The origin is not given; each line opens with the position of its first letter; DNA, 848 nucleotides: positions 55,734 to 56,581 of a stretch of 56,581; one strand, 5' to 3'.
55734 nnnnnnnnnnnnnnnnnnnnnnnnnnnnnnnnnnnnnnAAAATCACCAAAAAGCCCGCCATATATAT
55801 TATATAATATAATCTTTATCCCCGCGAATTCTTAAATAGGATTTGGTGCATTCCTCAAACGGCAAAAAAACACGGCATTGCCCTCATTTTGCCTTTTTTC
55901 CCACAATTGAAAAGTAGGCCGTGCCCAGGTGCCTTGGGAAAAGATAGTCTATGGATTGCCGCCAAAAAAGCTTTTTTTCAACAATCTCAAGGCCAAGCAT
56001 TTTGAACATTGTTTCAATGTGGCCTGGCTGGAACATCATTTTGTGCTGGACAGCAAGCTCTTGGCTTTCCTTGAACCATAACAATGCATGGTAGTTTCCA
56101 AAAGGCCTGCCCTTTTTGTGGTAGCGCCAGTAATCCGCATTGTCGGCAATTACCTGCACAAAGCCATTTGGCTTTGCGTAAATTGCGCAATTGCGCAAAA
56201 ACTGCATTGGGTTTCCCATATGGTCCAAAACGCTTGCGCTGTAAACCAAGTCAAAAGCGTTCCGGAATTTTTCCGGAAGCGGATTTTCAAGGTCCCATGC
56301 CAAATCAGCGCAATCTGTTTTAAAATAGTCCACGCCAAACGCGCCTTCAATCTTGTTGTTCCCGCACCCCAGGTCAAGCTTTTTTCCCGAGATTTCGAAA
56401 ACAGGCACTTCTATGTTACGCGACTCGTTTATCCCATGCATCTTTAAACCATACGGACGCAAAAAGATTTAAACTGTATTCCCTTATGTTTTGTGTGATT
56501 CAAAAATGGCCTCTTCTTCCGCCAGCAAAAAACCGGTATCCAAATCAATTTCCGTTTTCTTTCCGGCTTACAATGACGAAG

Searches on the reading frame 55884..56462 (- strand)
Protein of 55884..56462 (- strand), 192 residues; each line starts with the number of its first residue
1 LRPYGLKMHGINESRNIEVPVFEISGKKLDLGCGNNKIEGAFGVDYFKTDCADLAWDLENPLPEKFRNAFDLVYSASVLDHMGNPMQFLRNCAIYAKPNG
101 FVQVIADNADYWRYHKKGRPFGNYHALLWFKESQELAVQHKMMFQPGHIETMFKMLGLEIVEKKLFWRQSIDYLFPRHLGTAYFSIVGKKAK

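Call 38: search_protein_families(library=pfam, proteins=[window:55884-56462:-], max_evalue=0.01)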
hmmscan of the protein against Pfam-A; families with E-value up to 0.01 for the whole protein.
window:55884-56462:- (192 aa): 4 families
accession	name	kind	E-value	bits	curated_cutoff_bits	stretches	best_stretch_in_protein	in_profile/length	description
PF13489.12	Methyltransf_23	-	4.7e-07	30.1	27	1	26-162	24-163/164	Methyltransferase domain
PF08241.18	Methyltransf_11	-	1.1e-05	26.5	21.2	1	68-102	59-93/95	Methyltransferase domain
PF08242.18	Methyltransf_12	-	1.1e-05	26.5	30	1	57-101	57-97/98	Methyltransferase domain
PF13847.12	Methyltransf_31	-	0.00054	20.1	27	0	57-102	62-107/145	Methyltransferase domain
